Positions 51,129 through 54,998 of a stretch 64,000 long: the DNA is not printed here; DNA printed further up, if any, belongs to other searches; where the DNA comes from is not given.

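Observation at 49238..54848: Overlapping gene pair: a full-architecture but highly divergent Hsp70-like ATPase plus a 1189-aa motif-less partner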

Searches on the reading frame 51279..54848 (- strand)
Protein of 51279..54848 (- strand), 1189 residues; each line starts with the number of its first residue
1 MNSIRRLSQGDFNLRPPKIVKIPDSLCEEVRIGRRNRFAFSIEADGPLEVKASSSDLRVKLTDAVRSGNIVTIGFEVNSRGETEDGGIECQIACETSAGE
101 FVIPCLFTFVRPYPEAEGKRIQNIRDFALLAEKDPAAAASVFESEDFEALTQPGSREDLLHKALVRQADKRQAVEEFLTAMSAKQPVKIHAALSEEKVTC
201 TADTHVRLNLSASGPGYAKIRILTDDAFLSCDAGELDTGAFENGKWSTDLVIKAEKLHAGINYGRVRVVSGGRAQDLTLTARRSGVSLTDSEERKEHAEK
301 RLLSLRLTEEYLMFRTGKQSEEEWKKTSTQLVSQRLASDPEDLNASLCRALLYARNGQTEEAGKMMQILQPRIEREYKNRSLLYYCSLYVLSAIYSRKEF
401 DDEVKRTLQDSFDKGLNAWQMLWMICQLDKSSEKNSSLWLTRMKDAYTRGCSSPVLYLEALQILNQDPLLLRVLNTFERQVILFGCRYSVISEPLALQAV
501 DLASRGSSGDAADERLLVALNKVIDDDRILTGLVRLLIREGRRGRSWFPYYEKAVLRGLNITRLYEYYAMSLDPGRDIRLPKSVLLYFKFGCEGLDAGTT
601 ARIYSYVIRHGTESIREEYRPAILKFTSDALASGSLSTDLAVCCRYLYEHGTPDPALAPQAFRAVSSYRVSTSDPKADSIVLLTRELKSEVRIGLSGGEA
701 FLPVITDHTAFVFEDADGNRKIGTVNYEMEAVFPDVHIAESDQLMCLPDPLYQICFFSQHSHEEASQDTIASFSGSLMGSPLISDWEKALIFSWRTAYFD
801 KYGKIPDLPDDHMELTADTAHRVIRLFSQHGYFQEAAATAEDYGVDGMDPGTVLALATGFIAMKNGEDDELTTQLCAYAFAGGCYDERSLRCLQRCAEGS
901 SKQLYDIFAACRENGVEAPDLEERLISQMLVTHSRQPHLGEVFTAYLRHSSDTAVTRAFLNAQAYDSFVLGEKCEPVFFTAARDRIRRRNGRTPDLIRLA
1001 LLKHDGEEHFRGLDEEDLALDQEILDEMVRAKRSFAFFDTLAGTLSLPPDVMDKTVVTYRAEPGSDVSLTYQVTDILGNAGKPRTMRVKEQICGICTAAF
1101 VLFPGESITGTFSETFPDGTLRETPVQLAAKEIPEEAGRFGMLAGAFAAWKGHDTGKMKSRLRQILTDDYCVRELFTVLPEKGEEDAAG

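Call 6: search_protein_families(library=pfam, proteins=[window:51279-54848:-], max_evalue=0.01)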
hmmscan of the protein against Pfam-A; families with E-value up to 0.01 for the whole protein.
window:51279-54848:- (1189 aa): 2 families
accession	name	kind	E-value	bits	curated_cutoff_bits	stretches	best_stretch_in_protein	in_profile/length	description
PF18984.5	DUF5717_N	-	1e-165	553.4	25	1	3-865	4-873/875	Family of unknown function (DUF5717)N-terminal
PF18983.5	DUF5717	-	5.8e-54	183.8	25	1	869-1176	1-306/306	Family of unknown function (DUF5717)C-terminal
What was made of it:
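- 51279..54848 (-): DUF5717 gene (1189 aa), a cytoplasmic scaffold. Domains by residue: beta-sandwich 19-110, helical insert 124-180, beta-sandwich 189-283, alpha-solenoid 290-665, beta-sandwich 667-731, alpha-solenoid 740-1041, beta-sandwich 1055-1129, helical hairpin 1139-1176. Pfam DUF5717_N E 1e-165 and DUF5717 E 6e-54 (call 6).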

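Call 8: search_protein_families(library=ncbifam, proteins=[window:51279-54848:-], max_evalue=0.01)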
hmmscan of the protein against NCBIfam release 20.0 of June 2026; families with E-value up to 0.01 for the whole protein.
window:51279-54848:- (1189 aa): 0 families

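Call 10: search_solved_structures(query=window:51279-54848:-, max_evalue=1)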
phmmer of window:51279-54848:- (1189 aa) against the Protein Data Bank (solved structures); distinct sequences matched with E-value up to 1: 0.
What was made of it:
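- Tried and rejected: PDB sequence search with DUF5717 gave no hit (call 10).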

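Call 15: find_homologous_proteins(query=window:51279-54848:-)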
Query window:51279-54848:- (1189 aa): 24 proteins with E <= 0.001 among 8000 candidates.
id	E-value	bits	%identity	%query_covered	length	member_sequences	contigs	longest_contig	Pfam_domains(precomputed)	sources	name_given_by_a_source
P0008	0.0e+0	2704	100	100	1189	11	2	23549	PF18984.6,PF18983.6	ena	-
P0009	0.0e+0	2137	78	100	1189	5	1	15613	PF18984.6,PF18983.6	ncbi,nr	ncbi:MAG: DUF5717 family protein [Lachnospira sp.]|nr:DUF5717 family protein [Lachnospira sp.]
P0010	0.0e+0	1976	73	100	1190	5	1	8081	PF18984.6,PF18983.6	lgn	-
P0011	0.0e+0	1970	72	100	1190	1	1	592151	PF18984.6,PF18983.6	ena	-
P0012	0.0e+0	1371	54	100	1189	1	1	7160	PF18984.6,PF18983.6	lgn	-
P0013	2.4e-137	478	27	99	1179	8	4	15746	PF18984.6,PF18983.6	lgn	-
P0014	1.7e-134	468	29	99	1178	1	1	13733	PF18984.6,PF18983.6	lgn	-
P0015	1.4e-131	459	27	99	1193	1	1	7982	PF18984.6,PF18983.6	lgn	-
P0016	2.1e-127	445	29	99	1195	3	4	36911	PF18984.6,PF18983.6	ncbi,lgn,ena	-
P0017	1.0e-106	376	26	99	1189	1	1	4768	PF18984.6,PF18983.6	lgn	-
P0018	2.1e-105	372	26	99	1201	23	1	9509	PF18984.6,PF18983.6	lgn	-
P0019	1.7e-103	366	28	95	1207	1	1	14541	PF18984.6,PF18983.6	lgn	-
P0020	2.8e-103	365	26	99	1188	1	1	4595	PF18984.6,PF18983.6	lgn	-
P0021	1.8e-99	352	26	95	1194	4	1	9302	PF18984.6,PF18983.6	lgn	-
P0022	3.7e-92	328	25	99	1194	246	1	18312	PF18984.6,PF18983.6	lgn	-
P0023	4.6e-87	311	25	95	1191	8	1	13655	PF18984.6,PF18983.6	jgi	-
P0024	3.3e-86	308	24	96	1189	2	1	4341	PF18984.6,PF18983.6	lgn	-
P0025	3.6e-85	305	24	95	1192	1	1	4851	PF18984.6,PF18983.6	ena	-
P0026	1.6e-84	303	25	95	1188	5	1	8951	PF18984.6,PF18983.6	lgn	-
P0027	2.0e-79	286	25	88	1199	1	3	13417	PF18984.6,PF18983.6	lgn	-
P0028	4.5e-78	281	25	97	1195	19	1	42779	PF18984.6,PF18983.6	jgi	jgi:hypothetical protein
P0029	1.9e-61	226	23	99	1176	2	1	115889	PF18984.6,PF18983.6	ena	-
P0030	2.6e-52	196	25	76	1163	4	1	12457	PF18984.6,PF18983.6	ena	-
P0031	3.5e-45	172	25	61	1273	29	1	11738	PF18984.6,PF18983.6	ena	-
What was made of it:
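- On Pfam DUF5717 (PF18984 DUF5717_N plus PF18983 DUF5717): All 24 homologues carry both (call 15).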

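Call 29: search_protein_families(library=padloc, proteins=[window:51279-54848:-], max_evalue=0.01)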
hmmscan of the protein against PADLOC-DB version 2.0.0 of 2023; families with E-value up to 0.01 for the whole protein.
window:51279-54848:- (1189 aa): 0 families

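Call 30: search_protein_families(library=phrogs, proteins=[window:51279-54848:-], max_evalue=0.01)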
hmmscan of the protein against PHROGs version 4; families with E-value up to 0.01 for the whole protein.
window:51279-54848:- (1189 aa): 0 families

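Call 43: predict_structure(alignment_id=A4)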
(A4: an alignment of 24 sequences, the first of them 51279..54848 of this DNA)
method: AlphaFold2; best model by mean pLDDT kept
length: 1189 residues; sequences in the alignment: 24
mean_pLDDT: 84.6   pTM: 0.56
mean pLDDT of the five models: 84.6, 84.1, 82.5, 81.7, 81.0
residues with pLDDT >= 90: 312; 70-90: 792; 50-70: 63; < 50: 22
segments of 3 or more residues with pLDDT < 50: 285-293, 1177-1189
pLDDT, mean of each block of 10 residues (from residue 1): 81 75 91 88 88 89 85 91 84 90 92 84 90 89 89 88 91 92 88 84 87 87 86 87 89 79 87 83 54 61 84 86 88 85 88 87 89 81 89 87 88 80 83 73 84 86 91 89 91 93 77 89 92 91 89 91 91 75 84 82 88 84 87 80 81 71 85 89 90 87 86 90 88 74 69 88 86 87 88 89 77 81 90 89 87 91 79 91 92 90 92 90 90 80 85 85 88 84 82 84 89 87 91 87 82 85 84 86 89 87 84 82 86 67 76 80 78 57 40
secondary structure, 60 per line:
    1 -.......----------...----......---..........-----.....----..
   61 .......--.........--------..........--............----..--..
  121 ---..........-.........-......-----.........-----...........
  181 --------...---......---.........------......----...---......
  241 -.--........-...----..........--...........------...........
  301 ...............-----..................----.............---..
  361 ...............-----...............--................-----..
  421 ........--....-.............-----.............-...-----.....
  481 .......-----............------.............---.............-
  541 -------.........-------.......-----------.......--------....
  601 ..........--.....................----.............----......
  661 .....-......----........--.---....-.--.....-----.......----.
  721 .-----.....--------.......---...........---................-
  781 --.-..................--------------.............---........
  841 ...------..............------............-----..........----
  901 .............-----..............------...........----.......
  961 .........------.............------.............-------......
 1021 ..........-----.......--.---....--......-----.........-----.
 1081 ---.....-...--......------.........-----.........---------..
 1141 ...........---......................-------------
elements in order (helices of 4 or more, strands of 3 or more residues): H2-8 E19-21 E26-31 E35-44 E50-54 E59-67 E70-78 E87-96 E99-110 H124-133 H135-143 H145-150 H156-164 H170-180 E189-191 E195-200 E204-212 E219-224 E229-231 E235-237 E245-252 E261-270 E273-283 H290-315 H321-338 H343-355 H359-375 H381-395 H398-413 H419-428 H431-434 H436-448 H454-466 H476-487 H493-504 H511-523 H527-539 H548-556 H564-570 H582-588 H597-610 H613-633 H638-650 H655-665 E667-672 E677-684 E691-694 E699-703 E709-715 E727-731 H740-746 H750-760 H764-779 H785-802 H817-829 H833-843 H850-863 H870-881 H887-896 H901-913 H919-932 H939-949 H954-969 H976-988 H995-1007 H1015-1030 H1036-1041 H1049-1052 E1055-1060 E1066-1074 E1084-1088 E1090-1092 E1095-1100 E1107-1115 E1121-1129 H1139-1151 H1155-1176
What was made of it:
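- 51279..54848 (-): AF2 mean pLDDT 84.6 (call 43).
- Checked: Its fold is two N-terminal beta-sandwiches, a solenoid, a central beta-sandwich, a second solenoid, and a C-terminal beta-sandwich (call 43).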

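Call 47: fold_search(model_id=the predicted structure, library=pdb)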
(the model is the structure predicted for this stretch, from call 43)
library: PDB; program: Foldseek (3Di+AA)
matches with E <= 10: 1821; with E <= 0.001: 80
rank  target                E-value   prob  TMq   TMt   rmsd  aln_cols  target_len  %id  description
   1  8q9t_E                1.4e-06  1.00  0.11  0.12  36.0       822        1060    8  CryoEM structure of a S. Cerevisiae Ski238 complex bound to RNA (released 2023-11-29)
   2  8qca_B                2.5e-06  1.00  0.10  0.14  37.0       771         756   11  CryoEM structure of a S. Cerevisiae Ski2387 complex in the closed state bound to RNA (released 2023-11-15)
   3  7sqc_M1               3.0e-06  1.00  0.07  0.15  18.6       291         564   10  Ciliary C1 central pair apparatus isolated from Chlamydomonas reinhardtii (released 2022-04-13)
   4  7xn7_q                3.2e-06  1.00  0.11  0.12  25.6       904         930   11  RNA polymerase II elongation complex containing Spt4/5, Elf1, Spt6, Spn1 and Paf1C (released 2022-09-07)
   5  7som_D                3.9e-06  1.00  0.08  0.07  15.1       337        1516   12  Ciliary C2 central pair apparatus isolated from Chlamydomonas reinhardtii (released 2022-04-13)
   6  8fgw_D                4.6e-06  1.00  0.09  0.08  39.3       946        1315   10  Human IFT-A complex structures provide molecular insights into ciliary transport (released 2023-02-22)
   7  7sqc_2A               5.8e-06  1.00  0.07  0.11  14.4       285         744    8  Ciliary C1 central pair apparatus isolated from Chlamydomonas reinhardtii (released 2022-04-13)
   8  9rtt_Q                5.8e-06  1.00  0.09  0.12  32.5       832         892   10  Activated Elongation Complex with IWS1 and ELOF1 (released 2025-09-03)
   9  4buj_B                6.0e-06  1.00  0.16  0.14  33.4       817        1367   11  Crystal structure of the S. cerevisiae Ski2-3-8 complex (released 2013-08-28)
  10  7dkh_I                8.4e-06  1.00  0.09  0.12  29.1       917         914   11  Crystal structure of the Ctr9/Paf1/Cdc73/Rtf1 quaternary complex (released 2021-11-24)
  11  9ijj_L                9.8e-06  1.00  0.08  0.35  18.6       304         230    8  In situ structure of the central apparatus in mouse sperm axoneme. (released 2025-06-04)
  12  6c9m_A                9.8e-06  1.00  0.11  0.15  45.4       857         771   11  The Human NatA (Naa10/Naa15) amino-terminal acetyltransferase complex (released 2018-06-06)
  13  9hvq_Q                1.0e-05  1.00  0.10  0.12  32.4       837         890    9  Structure of the transcribing Pol II-DSIF-PAF-SPT6-RECQL5 complex (released 2025-07-16)
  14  9ijj_E                1.2e-05  1.00  0.07  0.18  14.3       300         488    9  In situ structure of the central apparatus in mouse sperm axoneme. (released 2025-06-04)
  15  9ijj_h                1.5e-05  1.00  0.07  0.06  13.2       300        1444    9  In situ structure of the central apparatus in mouse sperm axoneme. (released 2025-06-04)
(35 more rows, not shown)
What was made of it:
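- Closest known: TPR/HAT solenoid scaffolds. Same: The DUF5717 solenoids give their best, but weak, structural matches to these platform proteins (call 47).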

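Call 57: find_encoding_contigs(protein=P0029, flank=8000, max_places=2)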
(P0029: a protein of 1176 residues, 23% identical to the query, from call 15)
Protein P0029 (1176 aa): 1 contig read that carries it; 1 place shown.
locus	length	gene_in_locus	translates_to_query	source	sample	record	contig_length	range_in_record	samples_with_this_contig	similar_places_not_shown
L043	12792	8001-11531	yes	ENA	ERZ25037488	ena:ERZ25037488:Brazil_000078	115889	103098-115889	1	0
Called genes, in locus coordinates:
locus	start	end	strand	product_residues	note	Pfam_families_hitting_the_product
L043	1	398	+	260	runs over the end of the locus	PF00702:Hydrolase (faint), PF08282:Hydrolase_3, PF12710:HAD (faint), PF05116:S6PP (weak)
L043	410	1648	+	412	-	PF11187:Mbeg1-like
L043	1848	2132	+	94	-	PF00166:Cpn10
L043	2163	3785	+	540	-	PF00118:Cpn60_TCP1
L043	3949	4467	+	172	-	PF00293:NUDIX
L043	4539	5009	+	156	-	PF02142:MGS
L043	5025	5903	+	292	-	PF02645:DegV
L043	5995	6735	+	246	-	-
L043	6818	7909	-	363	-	PF00155:Aminotran_1_2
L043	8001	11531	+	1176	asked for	PF18984:DUF5717_N, PF18983:DUF5717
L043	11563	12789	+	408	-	PF18980:DUF5716_C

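Call 58: find_encoding_contigs(protein=P0031, flank=8000, max_places=2)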
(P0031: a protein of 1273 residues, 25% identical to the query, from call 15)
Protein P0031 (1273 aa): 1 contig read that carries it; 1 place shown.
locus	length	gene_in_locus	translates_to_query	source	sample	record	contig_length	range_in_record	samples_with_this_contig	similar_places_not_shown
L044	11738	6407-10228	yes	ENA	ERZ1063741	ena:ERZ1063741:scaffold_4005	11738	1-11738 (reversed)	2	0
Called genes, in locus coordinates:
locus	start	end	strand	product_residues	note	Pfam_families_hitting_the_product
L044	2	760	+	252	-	?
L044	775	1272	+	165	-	PF00186:DHFR_1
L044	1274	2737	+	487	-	PF00890:FAD_binding_2 (faint), PF01134:GIDA (faint), PF01266:DAO (faint), PF01946:Thi4 (weak), PF03486:HI0933_like (weak), PF07992:Pyr_redox_2 (faint), PF13450:NAD_binding_8 (weak), PF21688:FAD-depend_C, +1 more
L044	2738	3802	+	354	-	PF13616:Rotamase_3, PF00639:Rotamase, PF13145:Rotamase_2 (weak)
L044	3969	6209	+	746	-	PF02518:HATPase_c (faint), PF13589:HATPase_c_3, PF00183:HSP90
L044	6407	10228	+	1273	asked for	PF18984:DUF5717_N, PF18983:DUF5717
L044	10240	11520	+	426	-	PF18980:DUF5716_C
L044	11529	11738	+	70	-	?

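Call 59: find_encoding_contigs(protein=P0028, flank=9000, max_places=2)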
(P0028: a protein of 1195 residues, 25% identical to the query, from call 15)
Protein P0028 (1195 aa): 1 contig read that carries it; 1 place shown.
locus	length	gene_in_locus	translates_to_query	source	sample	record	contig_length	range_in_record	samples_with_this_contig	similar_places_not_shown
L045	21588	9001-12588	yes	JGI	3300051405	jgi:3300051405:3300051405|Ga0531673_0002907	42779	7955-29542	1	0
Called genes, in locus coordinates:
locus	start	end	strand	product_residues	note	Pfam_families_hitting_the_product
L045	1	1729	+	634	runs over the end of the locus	PF02771:Acyl-CoA_dh_N, PF02770:Acyl-CoA_dh_M, PF00441:Acyl-CoA_dh_1, PF22924:ACOX_C_alpha1 (faint), PF08028:Acyl-CoA_dh_2, PF00766:ETF_alpha, PF00301:Rubredoxin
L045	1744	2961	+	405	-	PF00753:Lactamase_B (weak), PF19583:ODP, PF00258:Flavodoxin_1 (weak)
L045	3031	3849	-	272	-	-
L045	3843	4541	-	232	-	PF01078:Mg_chelatase (weak), PF00005:ABC_tran, PF13304:AAA_21 (weak)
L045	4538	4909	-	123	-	PF00392:GntR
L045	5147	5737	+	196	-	PF04397:LytTR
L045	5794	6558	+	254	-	-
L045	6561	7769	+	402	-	-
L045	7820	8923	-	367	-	PF00155:Aminotran_1_2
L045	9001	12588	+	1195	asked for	PF18984:DUF5717_N, PF18983:DUF5717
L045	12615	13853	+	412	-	PF18980:DUF5716_C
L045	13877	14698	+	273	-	-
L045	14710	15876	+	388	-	-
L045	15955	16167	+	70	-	PF11007:CotJA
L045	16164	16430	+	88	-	PF12652:CotJB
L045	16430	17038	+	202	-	PF05067:Mn_catalase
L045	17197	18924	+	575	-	PF01471:PG_binding_1, PF01476:LysM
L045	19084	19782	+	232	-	PF04474:DUF554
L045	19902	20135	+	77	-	PF04023:FeoA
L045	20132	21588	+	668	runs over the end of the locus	PF00009:GTP_EFTU (faint), PF01926:MMR_HSR1, PF02421:FeoB_N, PF09439:SRPRB (weak), PF17910:FeoB_Cyto, PF07670:Gate, PF07664:FeoB_C, PF07670:Gate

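Call 60: find_encoding_contigs(protein=P0022, flank=9000, max_places=2)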
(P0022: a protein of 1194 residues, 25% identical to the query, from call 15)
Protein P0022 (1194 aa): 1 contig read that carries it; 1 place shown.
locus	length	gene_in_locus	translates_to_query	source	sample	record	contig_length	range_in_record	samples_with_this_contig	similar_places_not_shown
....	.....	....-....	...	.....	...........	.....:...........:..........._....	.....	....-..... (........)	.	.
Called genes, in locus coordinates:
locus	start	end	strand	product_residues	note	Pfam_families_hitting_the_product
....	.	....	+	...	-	?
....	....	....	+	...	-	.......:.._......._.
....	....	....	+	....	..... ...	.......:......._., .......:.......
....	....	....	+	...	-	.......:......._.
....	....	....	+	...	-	-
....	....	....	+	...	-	-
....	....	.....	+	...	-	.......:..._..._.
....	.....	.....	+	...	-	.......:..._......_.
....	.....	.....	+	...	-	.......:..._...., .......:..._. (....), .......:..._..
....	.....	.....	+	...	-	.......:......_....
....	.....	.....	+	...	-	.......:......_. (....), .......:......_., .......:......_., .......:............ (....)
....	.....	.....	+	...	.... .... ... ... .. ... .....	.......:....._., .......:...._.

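Call 64: search_protein_families(library=pfam, proteins=[L045:13877-14698:+, L045:14710-15876:+], max_evalue=0.01)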
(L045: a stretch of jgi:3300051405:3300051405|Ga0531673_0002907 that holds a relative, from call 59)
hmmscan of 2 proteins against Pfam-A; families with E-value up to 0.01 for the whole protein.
L045:13877-14698:+ (273 aa): 1 family
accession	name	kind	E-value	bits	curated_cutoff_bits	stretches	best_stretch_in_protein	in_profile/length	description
PF07719.23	TPR_2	-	0.0068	16.9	27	0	157-187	3-33/34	Tetratricopeptide repeat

L045:14710-15876:+ (388 aa): 0 families

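Call 85: search_dna_similar(query=window:51279-54848:-, collection=plasmids, mode=protein, max_evalue=0.001, max_rows=10)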
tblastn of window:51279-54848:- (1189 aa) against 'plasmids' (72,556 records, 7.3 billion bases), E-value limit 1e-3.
No match.
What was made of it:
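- Absent from 72,556 plasmids (call 85).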
